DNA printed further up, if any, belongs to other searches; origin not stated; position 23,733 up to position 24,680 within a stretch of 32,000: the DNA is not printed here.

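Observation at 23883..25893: Three head-to-tail paralogs with a truncated protein-kinase-like signature that ends right after the DFG-equivalent Asp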

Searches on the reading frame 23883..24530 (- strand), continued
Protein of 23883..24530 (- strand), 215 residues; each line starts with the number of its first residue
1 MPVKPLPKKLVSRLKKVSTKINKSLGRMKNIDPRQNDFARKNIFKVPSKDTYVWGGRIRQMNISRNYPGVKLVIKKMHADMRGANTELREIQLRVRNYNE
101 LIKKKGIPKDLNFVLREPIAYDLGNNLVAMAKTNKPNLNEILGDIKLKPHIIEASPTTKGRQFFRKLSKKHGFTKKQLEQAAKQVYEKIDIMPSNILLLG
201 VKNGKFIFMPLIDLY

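Call 32: find_encoding_contigs(protein=P0055, flank=6000, max_places=2)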
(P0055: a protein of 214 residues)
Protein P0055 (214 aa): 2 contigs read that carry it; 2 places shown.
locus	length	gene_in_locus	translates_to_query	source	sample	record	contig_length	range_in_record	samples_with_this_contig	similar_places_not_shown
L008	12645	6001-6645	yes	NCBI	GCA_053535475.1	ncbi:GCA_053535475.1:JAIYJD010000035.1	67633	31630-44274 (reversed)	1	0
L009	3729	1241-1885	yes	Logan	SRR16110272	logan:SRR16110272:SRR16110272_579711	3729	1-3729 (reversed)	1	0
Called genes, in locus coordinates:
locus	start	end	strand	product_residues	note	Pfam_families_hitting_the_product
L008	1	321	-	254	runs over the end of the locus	-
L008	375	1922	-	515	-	PF00391:PEP-utilizers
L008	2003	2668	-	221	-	PF04967:HTH_10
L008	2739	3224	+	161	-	PF01844:HNH (weak), PF14279:HNH_5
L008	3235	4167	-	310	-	PF00152:tRNA-synt_2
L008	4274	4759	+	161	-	PF01047:MarR (faint), PF13404:HTH_AsnC-type, PF13412:HTH_24, PF12840:HTH_20 (weak), PF01037:AsnC_trans_reg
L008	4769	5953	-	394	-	PF00083:Sugar_tr, PF12832:MFS_1_like, PF13347:MFS_2, PF01306:LacY_symp, PF07690:MFS_1, PF05977:MFS_3 (weak), PF12832:MFS_1_like (weak), PF07690:MFS_1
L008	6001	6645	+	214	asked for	-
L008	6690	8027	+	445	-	PF04107:GCS2 (faint)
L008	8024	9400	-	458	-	PF01546:Peptidase_M20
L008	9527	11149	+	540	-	PF02511:Thy1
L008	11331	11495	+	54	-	-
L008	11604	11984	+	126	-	-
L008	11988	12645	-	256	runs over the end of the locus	-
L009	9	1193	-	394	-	PF00083:Sugar_tr, PF12832:MFS_1_like, PF13347:MFS_2, PF01306:LacY_symp, PF07690:MFS_1, PF05977:MFS_3 (weak), PF12832:MFS_1_like (weak), PF07690:MFS_1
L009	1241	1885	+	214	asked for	-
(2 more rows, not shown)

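Call 36: search_solved_structures(query=A3, max_evalue=10, show_alignments=2)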
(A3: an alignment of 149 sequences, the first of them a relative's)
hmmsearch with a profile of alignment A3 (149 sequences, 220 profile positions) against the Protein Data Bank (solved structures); distinct sequences matched with E-value up to 10: 14.
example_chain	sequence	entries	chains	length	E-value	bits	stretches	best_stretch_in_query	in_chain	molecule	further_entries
3hzs_A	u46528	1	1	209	0.0037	20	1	126-178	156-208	Monofunctional glycosyltransferase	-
6ftb_A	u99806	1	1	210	0.0037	20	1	126-178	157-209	Monofunctional glycosyltransferase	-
5zzk_A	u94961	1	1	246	0.0038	20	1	126-179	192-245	Monofunctional glycosyltransferase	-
3vmq_A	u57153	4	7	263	0.0043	19.8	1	126-179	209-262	Monofunctional glycosyltransferase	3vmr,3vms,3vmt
3ge6_A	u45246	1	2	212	0.19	14.4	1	152-215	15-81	Nitroreductase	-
6mrs_A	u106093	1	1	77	0.19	14.4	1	56-101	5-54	Peak6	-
8fmw_D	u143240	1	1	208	0.2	14.3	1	146-191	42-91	30S ribosomal protein S4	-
4nsx_A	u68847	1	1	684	0.95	12.1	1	150-202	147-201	U3 small nucleolar RNA-associated protein 21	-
5tzs_T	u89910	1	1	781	1.3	11.7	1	150-202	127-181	U3 small nucleolar RNA-associated protein 21,Utp21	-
7w5z_B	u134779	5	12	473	1.4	11.6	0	150-189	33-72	Protein phosphatase 2C, putative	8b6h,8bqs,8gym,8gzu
7suk_LT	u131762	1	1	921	1.4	11.6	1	150-202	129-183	U3 small nucleolar RNA-associated protein 21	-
5jpq_I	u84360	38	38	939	1.4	11.5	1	150-202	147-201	U3 small nucleolar RNA-associated protein 21 | Utp21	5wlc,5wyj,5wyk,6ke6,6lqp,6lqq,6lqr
2geb_A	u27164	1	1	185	1.6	11.4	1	165-203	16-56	Hypoxanthine-guanine phosphoribosyltransferase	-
1r3u_A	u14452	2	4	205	2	11.1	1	165-203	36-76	Hypoxanthine-guanine phosphoribosyltransferase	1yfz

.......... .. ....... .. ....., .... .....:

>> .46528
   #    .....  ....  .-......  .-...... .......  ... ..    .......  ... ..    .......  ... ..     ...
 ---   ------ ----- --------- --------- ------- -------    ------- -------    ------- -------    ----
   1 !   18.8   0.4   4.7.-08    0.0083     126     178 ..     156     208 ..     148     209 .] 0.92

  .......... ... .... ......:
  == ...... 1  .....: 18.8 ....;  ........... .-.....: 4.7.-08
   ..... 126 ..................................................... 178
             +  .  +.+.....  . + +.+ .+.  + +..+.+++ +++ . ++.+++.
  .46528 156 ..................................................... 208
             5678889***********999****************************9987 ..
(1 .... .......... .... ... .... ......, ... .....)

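Call 37: search_protein_families(library=pfam, alignment_id=A3, max_evalue=10)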
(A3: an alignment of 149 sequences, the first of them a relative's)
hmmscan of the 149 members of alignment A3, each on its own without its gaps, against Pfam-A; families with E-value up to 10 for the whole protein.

A. member 1, P0001 (215 aa): 3 families
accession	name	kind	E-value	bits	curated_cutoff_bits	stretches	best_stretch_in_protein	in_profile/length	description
PF20513.3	UBact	-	0.17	12.1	27.8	1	24-35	22-33/43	Prokaryotic ubiquitin-like protein UBact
PF08651.15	DASH_Duo1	-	0.22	11.8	25.4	1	72-104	14-46/74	DASH complex subunit Duo1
PF09135.16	Alb1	-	2.9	9.2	22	1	15-37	75-97/105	Alb1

B. families by the number of members that match (of 149 scanned): 125 families (the first 25 are shown)
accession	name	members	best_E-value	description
PF20513.3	UBact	7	0.067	Prokaryotic ubiquitin-like protein UBact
PF10546.14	P63C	2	0.0032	P63C domain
PF12844.13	HTH_19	2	0.057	Helix-turn-helix domain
PF19697.4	Atg11_middle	2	0.06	Atg11 middle domain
PF02682.21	CT_C_D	2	0.062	Carboxyltransferase domain, subdomain C and D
PF12836.13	HHH_3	2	0.067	Helix-hairpin-helix motif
PF00788.29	RA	2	0.078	Ras association (RalGDS/AF-6) domain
PF18150.6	DUF5600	2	0.15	Domain of unknown function (DUF5600)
PF09135.16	Alb1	2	0.5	Alb1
PF08349.16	DUF1722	1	0.00087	Protein of unknown function (DUF1722)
PF14887.12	HMG_box_5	1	0.0023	HMG (high mobility group) box 5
PF13495.12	Phage_int_SAM_4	1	0.0034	Phage integrase, N-terminal SAM-like domain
PF19963.4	VMAP-M1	1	0.0058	vWA-MoxR associated protein middle region (VMAP-M) 1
PF25353.1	PH_2nd_LRR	1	0.0073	Second PH domain in LRR-containing protein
PF01010.25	Proton_antipo_C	1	0.0097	NADH-dehyrogenase subunit F, TMs, (complex I) C-terminus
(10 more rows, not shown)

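Call 38: find_encoding_contigs(protein=P0001, flank=1000, max_places=2)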
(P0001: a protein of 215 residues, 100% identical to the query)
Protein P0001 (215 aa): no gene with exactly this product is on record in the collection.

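Call 42: find_related_loci(query=A4, collection=genome_contigs, flank=6000)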
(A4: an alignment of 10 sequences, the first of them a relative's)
Query A4 (215 aa) in genome_contigs; peptide patterns used: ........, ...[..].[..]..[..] (x = any residue, [..] = any of these).
57 stretches matched a pattern; 2 encode a relative of the query (tblastn E <= 1e-3); 2 distinct loci.
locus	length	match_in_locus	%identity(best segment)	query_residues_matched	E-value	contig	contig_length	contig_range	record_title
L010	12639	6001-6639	62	1-214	4e-82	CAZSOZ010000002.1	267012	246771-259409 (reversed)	MAG TPA_asm: uncultured archaeon isolate SRP141376_co4_183 genome assembly, contig: NODE_21_length_267012_cov_11.067400,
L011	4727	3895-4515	55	1-215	1e-66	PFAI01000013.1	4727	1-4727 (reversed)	MAG: Candidatus Diapherotrites archaeon CG10_big_fil_rev_8_21_14_0_10_31_34 CG10_8_21_14_0.10_scaffold_28935_c, whole ge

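Call 45: fold_search(model_id=the predicted structure, library=viral)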
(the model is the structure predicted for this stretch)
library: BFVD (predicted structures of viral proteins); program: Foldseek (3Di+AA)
matches with E <= 10: 294; with E <= 0.001: 0
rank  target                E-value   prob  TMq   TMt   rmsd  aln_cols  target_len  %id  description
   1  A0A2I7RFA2            2.8e-03  0.63  0.24  0.19  11.2       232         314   12  (no name in the UniProt tables at hand)
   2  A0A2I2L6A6            4.6e-03  0.47  0.26  0.23  20.5       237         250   13  Protein kinase [Orpheovirus IHUMI-LCC2]
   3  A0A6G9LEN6            1.0e-02  0.44  0.27  0.26  20.2       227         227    9  (no name in the UniProt tables at hand)
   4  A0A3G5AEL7            1.4e-02  0.38  0.27  0.19  12.2       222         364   16  Stk1 family PASTA domain-containing Ser/Thr kinase [Satyrvirus sp.]
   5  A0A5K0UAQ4            1.4e-02  0.28  0.26  0.13  16.2       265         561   12  Dual specificity tyrosine-phosphorylation-regulated kinase 4 [Yasminevirus sp. GU-2018]
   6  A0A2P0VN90            3.0e-02  0.23  0.24  0.19  13.2       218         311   11  Protein kinase domain-containing protein [Tetraselmis virus 1]
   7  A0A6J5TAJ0            3.2e-02  0.33  0.24  0.24  11.5       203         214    9  Uncharacterized protein [uncultured Caudovirales phage]
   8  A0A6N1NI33            3.2e-02  0.30  0.26  0.13  12.4       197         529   14  non-specific serine/threonine protein kinase [Tupanvirus deep ocean]
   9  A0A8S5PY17            3.7e-02  0.30  0.31  0.28  12.7       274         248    9  Uncharacterized protein [Siphoviridae sp. ct2vX3]
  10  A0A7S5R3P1            3.9e-02  0.16  0.23  0.15  17.2       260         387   11  (no name in the UniProt tables at hand)
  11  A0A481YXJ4            4.4e-02  0.25  0.21  0.11  10.2       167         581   12  ADP-ribosylglycohydrolase [Marseillevirus LCMAC201]
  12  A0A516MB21            4.4e-02  0.16  0.23  0.19  15.4       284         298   13  (no name in the UniProt tables at hand)
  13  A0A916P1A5            5.0e-02  0.44  0.27  0.23   7.6       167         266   16  Ser/thr kinase (Cop-B1R) [Choristoneura biennis entomopoxvirus]
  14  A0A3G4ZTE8            5.0e-02  0.33  0.25  0.10   9.5       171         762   13  ABC1 atypical kinase-like domain-containing protein [Edafosvirus sp.]
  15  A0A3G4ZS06            5.0e-02  0.13  0.18  0.13  18.5       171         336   18  Choline/ethanolamine kinase [Terrestrivirus sp.]
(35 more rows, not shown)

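Call 46: find_homologous_proteins(query=L007:10075-10818:-, max_evalue=1e-10)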
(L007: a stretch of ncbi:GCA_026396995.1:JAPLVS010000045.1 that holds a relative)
Query L007:10075-10818:- (247 aa): 3058 proteins with E <= 1e-10 among 3560 candidates; the best 120 are listed.
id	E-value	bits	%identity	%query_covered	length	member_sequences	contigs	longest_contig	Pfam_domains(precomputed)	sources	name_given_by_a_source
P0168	1.3e-147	507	93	100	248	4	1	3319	PF01163.29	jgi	jgi:RIO kinase 1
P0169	3.9e-124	431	78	100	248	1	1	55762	PF03109.23,PF01163.29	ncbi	ncbi:MAG: serine protein kinase RIO [Candidatus Diapherotrites archaeon]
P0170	1.8e-116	406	75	99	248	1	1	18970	PF01163.29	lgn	-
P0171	2.6e-116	405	73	100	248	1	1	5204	PF01163.29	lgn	-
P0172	2.7e-115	402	73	100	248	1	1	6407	PF03109.23,PF01163.29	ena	-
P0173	1.5e-110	386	72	100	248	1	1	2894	PF01163.29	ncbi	-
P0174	8.7e-108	377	69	99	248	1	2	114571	PF01163.29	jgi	-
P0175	1.2e-105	370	68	98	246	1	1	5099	PF01163.29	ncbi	-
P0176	2.5e-103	363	67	98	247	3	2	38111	PF01163.29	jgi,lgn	-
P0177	6.9e-99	348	65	96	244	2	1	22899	PF01163.29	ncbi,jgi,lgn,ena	-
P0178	4.4e-91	323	62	97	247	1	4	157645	PF03109.23,PF01163.29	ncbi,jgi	-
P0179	6.2e-89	316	58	99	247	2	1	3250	PF03109.23,PF01163.29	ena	-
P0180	1.3e-88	315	59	97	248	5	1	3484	PF03109.23,PF01163.29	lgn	-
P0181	1.4e-88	314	58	99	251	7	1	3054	PF03109.23,PF01163.29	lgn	-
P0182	1.4e-87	311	58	99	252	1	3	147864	PF06293.21,PF03109.23,PF01163.29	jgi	-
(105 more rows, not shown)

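Call 69: list_cluster_members(proteins=[window:23883-24530:-, window:24566-25207:-, window:25240-25893:-, window:22063-23151:-, window:23219-23734:+, window:26197-26697:-, P0002, P0085])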
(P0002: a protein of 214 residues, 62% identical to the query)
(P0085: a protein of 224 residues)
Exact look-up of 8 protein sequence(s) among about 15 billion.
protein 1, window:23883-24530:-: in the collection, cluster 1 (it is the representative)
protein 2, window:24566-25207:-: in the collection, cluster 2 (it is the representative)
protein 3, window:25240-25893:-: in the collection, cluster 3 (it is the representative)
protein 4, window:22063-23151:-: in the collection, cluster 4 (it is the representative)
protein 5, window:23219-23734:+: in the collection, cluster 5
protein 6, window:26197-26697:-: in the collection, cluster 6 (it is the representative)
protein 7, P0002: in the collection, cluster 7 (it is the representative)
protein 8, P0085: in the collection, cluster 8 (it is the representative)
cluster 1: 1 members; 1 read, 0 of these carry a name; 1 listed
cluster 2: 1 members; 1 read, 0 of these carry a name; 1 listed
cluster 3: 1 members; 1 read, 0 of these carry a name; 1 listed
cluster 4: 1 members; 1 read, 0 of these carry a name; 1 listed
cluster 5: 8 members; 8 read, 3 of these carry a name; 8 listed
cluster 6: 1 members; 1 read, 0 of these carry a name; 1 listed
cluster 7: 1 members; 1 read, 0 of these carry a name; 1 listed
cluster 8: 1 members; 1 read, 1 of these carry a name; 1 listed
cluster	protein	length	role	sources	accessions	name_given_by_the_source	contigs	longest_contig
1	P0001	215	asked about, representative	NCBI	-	-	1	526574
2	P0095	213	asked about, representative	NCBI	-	-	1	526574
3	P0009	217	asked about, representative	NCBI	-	-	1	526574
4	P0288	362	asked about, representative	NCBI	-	-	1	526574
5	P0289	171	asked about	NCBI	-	-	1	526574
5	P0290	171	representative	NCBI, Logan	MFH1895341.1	MAG: tRNA-intron lyase [archaeon]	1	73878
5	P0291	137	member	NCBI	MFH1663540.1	MAG: tRNA-intron lyase, partial [archaeon]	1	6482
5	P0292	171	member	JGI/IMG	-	tRNA-intron endonuclease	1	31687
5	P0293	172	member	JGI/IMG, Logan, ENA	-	-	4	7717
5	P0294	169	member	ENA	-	-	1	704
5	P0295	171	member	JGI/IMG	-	-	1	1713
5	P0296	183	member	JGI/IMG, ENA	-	-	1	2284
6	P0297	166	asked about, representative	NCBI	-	-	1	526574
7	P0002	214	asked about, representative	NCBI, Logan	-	-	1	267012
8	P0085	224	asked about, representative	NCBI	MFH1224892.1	MAG: hypothetical protein V1676_03735 [Candidatus Diapherotrites archaeon]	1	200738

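Call 72: search_protein_families(library=padloc, proteins=[window:23883-24530:-], max_evalue=1)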
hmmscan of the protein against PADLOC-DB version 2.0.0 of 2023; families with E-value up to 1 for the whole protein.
window:23883-24530:- (215 aa): 2 families
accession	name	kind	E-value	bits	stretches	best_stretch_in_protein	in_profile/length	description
PDLC04279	PDC-M02A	-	0.023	12.7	1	70-119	66-115/179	-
PDLC00245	LmuA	-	0.038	11.4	1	151-190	241-280/384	DUF4297 domain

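Call 73: search_protein_families(library=phrogs, proteins=[window:23883-24530:-], max_evalue=1)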
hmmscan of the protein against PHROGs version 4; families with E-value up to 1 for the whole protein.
window:23883-24530:- (215 aa): 2 families
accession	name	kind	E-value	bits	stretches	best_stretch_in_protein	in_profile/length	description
phrog_12747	-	unknown function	0.11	13.1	1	48-68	67-87/211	-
phrog_11953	-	DNA, RNA and nucleotide metabolism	0.57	10.9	1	9-37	18-46/154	exonuclease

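Call 85: find_related_loci(query=A4, collection=viral_contigs, flank=5000)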
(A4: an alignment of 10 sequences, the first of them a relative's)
Query A4 (215 aa) in viral_contigs; peptide patterns used: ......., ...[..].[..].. (x = any residue, [..] = any of these).
35 stretches matched a pattern, but none encodes a relative of the query by tblastn (E <= 1e-3).

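Call 86: find_related_loci(query=A4, collection=metagenome_contigs, flank=5000)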
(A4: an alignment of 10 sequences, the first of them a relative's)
Query A4 (215 aa) in metagenome_contigs; peptide patterns used: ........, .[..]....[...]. (x = any residue, [..] = any of these).
131 stretches matched a pattern; 12 encode a relative of the query (tblastn E <= 1e-3); 12 distinct loci.
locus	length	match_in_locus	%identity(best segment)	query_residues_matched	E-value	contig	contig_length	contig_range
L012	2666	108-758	58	1-215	2e-73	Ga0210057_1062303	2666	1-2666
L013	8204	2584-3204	55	1-215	6e-66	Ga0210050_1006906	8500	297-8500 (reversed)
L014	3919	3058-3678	55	1-215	5e-66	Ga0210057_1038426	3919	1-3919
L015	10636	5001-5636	53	1-214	4e-64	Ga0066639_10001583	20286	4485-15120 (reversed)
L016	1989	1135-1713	48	1-214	2e-57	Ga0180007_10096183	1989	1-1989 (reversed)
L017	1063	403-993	45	1-214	6e-46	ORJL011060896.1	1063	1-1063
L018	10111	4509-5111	42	1-215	1e-42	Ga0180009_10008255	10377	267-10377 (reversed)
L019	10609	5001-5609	44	1-214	3e-42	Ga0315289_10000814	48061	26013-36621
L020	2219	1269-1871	39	1-214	4e-42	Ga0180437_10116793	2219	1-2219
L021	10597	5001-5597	37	1-215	7e-39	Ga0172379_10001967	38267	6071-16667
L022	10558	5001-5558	29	7-213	8e-25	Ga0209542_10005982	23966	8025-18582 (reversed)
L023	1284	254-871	28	4-213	2e-23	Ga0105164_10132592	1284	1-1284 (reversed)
